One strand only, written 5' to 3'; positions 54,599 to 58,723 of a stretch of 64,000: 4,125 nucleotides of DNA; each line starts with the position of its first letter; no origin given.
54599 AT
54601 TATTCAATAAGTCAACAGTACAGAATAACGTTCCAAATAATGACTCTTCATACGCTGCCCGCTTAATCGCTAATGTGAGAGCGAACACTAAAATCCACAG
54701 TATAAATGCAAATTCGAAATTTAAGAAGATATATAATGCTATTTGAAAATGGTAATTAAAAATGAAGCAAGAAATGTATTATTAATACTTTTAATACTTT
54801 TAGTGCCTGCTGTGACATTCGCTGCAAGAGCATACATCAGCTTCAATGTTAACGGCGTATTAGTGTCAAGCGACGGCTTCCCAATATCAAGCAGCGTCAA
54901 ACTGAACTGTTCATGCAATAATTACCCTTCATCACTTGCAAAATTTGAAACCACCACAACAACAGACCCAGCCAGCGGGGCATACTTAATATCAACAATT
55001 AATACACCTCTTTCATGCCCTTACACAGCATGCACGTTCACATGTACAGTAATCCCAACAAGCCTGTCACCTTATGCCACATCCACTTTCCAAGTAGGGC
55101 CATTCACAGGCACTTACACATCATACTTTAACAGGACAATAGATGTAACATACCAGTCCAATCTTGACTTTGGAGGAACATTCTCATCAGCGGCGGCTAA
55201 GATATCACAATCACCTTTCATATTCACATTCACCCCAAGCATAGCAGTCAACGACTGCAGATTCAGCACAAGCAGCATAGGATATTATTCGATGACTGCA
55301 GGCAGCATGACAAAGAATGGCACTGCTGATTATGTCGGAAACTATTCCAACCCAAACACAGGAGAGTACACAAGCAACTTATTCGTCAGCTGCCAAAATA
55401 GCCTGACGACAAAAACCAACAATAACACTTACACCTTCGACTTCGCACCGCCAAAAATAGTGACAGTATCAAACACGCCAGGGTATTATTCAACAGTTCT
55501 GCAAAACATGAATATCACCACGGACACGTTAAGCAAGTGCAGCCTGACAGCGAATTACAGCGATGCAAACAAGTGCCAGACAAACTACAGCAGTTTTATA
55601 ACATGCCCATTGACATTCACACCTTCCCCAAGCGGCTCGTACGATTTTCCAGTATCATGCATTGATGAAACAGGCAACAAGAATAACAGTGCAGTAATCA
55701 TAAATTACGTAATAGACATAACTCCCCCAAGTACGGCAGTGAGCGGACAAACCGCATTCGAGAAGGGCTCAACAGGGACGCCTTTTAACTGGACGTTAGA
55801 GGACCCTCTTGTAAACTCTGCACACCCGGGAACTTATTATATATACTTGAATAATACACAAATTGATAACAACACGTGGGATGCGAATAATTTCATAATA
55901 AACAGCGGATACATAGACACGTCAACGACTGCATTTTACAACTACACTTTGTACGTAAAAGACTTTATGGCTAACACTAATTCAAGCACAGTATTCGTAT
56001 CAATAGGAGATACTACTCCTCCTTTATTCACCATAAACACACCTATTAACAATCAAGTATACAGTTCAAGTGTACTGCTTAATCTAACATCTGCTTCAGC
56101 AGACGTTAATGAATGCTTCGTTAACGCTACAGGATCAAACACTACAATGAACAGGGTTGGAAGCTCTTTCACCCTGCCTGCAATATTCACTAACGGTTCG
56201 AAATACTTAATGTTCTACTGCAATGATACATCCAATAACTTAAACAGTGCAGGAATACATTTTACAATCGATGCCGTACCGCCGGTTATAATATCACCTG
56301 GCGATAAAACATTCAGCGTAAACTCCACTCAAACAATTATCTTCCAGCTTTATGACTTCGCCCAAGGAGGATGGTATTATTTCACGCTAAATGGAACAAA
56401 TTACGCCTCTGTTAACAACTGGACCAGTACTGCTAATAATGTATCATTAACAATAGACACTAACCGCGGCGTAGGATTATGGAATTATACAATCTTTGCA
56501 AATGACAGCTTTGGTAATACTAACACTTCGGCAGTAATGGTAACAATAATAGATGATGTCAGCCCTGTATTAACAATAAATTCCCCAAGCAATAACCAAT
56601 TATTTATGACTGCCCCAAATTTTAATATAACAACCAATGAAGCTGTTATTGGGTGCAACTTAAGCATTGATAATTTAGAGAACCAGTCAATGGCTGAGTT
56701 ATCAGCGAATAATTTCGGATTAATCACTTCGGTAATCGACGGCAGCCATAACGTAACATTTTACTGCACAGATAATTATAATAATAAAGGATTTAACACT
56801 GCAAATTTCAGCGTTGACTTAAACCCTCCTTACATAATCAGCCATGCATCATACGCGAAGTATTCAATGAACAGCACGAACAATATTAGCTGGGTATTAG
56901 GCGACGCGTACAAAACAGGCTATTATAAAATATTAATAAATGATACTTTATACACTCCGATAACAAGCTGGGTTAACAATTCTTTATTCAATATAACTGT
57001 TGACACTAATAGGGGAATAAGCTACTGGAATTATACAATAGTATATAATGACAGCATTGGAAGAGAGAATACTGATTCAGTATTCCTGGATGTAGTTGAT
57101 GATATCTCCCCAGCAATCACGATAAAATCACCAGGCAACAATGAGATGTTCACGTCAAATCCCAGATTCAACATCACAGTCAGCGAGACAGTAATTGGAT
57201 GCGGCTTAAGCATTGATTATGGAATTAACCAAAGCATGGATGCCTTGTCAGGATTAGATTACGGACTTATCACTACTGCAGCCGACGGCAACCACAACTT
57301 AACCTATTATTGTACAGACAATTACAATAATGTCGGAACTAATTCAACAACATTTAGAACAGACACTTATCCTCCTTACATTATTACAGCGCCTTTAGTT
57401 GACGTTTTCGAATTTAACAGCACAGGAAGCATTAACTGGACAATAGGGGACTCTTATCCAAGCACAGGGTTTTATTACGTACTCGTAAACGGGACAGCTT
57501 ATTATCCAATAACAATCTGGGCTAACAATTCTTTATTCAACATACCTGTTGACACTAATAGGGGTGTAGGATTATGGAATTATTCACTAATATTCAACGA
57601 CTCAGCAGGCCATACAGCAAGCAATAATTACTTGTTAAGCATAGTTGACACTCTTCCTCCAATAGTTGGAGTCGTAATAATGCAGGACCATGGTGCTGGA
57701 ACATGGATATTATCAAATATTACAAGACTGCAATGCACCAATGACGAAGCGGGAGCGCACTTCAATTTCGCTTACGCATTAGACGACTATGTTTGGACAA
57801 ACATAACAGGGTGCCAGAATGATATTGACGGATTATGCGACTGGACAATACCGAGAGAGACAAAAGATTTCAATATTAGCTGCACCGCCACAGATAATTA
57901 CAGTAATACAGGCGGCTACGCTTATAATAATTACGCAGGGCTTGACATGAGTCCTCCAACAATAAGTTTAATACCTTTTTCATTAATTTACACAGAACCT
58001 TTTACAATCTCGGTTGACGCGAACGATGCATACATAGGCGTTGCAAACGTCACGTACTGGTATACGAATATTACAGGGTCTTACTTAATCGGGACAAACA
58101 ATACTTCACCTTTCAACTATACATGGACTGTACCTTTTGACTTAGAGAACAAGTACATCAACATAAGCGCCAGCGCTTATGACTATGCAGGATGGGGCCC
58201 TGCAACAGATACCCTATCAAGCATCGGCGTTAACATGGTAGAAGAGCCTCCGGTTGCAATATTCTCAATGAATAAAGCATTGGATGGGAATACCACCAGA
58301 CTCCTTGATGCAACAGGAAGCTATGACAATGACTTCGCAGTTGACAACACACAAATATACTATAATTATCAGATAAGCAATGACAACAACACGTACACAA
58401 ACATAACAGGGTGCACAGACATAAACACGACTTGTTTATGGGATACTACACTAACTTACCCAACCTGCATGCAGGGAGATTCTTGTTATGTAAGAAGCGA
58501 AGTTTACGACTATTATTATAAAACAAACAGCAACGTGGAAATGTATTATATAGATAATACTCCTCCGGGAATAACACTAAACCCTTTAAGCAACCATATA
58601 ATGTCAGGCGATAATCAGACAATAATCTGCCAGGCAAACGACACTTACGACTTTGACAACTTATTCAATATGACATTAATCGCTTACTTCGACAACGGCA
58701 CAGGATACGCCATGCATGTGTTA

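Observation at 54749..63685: Giant ~2,980-aa sequon-saturated, repeat-built, C-terminally anchored surface protein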

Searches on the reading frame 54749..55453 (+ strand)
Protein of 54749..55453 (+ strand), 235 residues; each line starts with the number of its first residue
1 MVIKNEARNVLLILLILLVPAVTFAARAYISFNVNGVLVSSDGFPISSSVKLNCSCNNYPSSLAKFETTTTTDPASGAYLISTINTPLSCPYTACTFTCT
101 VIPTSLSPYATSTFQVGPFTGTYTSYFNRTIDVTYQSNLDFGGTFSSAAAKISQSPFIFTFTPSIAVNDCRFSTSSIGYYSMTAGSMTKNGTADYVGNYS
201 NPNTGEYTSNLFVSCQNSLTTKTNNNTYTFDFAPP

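Call 12: search_protein_families(library=pfam, proteins=[window:54749-55453:+], max_evalue=1)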
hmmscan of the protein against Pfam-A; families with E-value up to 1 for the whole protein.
window:54749-55453:+ (235 aa): 1 family
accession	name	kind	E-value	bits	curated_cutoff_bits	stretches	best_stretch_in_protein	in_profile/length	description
PF11954.13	DUF3471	-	0.36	11.7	29.3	0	187-208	7-28/103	Domain of unknown function (DUF3471)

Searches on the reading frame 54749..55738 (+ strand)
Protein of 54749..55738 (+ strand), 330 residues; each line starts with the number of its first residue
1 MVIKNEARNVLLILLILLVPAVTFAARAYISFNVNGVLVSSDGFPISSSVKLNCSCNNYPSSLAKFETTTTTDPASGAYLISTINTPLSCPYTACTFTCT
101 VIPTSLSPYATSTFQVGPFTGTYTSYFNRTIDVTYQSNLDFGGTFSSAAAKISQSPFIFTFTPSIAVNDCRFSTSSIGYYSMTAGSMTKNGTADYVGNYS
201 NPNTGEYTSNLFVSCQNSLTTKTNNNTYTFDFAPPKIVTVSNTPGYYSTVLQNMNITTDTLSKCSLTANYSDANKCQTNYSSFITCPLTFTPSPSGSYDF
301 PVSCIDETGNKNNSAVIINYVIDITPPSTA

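Call 58: predict_structure(alignment_id=A4)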
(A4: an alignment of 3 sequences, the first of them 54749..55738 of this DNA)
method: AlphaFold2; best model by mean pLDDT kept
length: 330 residues; sequences in the alignment: 3
mean_pLDDT: 40.3   pTM: 0.27
mean pLDDT of the five models: 40.3, 33.7, 32.5, 31.4, 30.5
residues with pLDDT >= 90: 0; 70-90: 0; 50-70: 66; < 50: 264
segments of 3 or more residues with pLDDT < 50: 1-4, 19-50, 56-239, 242-249, 268-273, 291-297, 307-310, 313-330
pLDDT, mean of each block of 10 residues (from residue 1): 52 61 38 41 43 46 39 39 41 42 41 32 30 30 32 25 27 31 29 31 32 30 29 39 43 57 55 53 62 49 52 44 36
secondary structure, 60 per line:
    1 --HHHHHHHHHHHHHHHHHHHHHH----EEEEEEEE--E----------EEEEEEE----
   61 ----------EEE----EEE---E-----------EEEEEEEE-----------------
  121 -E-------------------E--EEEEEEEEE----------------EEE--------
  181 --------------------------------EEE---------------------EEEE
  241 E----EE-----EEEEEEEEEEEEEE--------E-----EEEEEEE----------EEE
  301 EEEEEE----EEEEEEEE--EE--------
elements in order: H3-24 E29-36 E50-56 E71-73 E78-80 E96-103 E145-153 E170-172 E213-215 E237-241 E253-266 E281-287 E298-306 E311-318

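Call 78: search_solved_structures(query=A5, max_evalue=10)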
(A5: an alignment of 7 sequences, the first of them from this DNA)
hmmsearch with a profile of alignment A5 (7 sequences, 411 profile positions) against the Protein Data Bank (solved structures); distinct sequences matched with E-value up to 10: 0.

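Call 79: find_homologous_proteins(query=A5, max_evalue=0.001)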
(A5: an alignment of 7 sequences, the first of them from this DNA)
Query A5 (7 sequences): 6161 candidates shared short words with the query, none scored E <= 0.001.

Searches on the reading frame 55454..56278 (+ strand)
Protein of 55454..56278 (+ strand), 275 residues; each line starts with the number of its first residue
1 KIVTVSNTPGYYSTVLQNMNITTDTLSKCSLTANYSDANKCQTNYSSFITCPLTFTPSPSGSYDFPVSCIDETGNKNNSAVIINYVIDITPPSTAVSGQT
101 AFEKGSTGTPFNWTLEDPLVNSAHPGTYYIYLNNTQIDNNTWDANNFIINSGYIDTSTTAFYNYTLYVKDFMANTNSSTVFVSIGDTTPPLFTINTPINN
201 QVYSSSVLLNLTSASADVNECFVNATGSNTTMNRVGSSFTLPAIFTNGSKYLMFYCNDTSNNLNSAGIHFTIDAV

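Call 12: search_protein_families(library=pfam, proteins=[window:55454-56278:+], max_evalue=1)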
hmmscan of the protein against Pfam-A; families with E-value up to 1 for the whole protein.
window:55454-56278:+ (275 aa): 5 families
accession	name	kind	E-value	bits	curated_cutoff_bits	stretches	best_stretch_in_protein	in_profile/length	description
PF15418.12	DUF4625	-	0.00019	22.1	27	1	42-83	90-128/131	Domain of unknown function (DUF4625)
PF07495.19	Y_Y_Y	-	0.00031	21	26.6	1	41-87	23-64/65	Y_Y_Y domain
PF13750.12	Big_3_3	-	0.0004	20.5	27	1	58-103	12-57/157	Bacterial Ig-like domain (group 3)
PF19077.6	Big_13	-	0.0089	16.9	27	0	54-88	65-101/102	Bacterial Ig-like domain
PF05720.17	Dicty_CAD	-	0.025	15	23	1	124-157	23-56/82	Cell-cell adhesion domain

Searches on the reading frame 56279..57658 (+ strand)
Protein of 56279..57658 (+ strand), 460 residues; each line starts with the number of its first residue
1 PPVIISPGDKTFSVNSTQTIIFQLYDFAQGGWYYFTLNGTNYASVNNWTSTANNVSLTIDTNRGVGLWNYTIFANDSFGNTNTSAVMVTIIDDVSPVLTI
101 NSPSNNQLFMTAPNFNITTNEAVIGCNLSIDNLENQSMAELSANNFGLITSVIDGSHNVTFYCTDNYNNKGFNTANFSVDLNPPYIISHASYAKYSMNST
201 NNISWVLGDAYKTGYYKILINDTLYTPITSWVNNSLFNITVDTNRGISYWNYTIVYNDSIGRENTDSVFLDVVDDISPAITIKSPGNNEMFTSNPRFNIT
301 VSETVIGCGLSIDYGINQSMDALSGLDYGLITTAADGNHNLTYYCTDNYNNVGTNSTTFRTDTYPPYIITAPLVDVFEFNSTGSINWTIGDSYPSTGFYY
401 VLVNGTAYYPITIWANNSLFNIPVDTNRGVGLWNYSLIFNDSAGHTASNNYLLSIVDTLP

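Call 12: search_protein_families(library=pfam, proteins=[window:56279-57658:+], max_evalue=1)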
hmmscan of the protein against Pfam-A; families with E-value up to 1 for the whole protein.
window:56279-57658:+ (460 aa): 2 families
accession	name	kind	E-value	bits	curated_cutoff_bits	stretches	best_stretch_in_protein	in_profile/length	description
PF19077.6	Big_13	-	3.6e-07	31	27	2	104-180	20-101/102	Bacterial Ig-like domain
PF20548.3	DUF6762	-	0.0049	17.4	27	0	45-85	34-73/132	Family of unknown function (DUF6762)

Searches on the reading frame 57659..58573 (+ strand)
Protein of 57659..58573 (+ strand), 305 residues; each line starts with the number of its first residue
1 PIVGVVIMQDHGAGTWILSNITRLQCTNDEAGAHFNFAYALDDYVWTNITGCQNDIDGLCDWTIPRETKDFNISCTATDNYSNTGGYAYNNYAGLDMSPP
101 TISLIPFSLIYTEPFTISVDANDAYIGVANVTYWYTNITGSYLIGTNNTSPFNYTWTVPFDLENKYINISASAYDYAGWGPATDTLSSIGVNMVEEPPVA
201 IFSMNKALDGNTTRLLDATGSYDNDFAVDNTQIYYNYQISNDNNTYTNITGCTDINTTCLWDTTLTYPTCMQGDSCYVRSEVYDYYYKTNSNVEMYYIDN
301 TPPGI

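Call 12: search_protein_families(library=pfam, proteins=[window:57659-58573:+], max_evalue=1)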
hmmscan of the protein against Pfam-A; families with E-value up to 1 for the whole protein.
window:57659-58573:+ (305 aa): 2 families
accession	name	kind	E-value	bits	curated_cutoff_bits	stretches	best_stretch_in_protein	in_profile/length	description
PF17957.7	Big_7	-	3.8e-06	27.9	24.1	1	113-159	18-59/70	Bacterial Ig domain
PF24893.1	DUF7743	-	0.0059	16.7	27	1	95-179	2-86/120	Domain of unknown function (DUF7743)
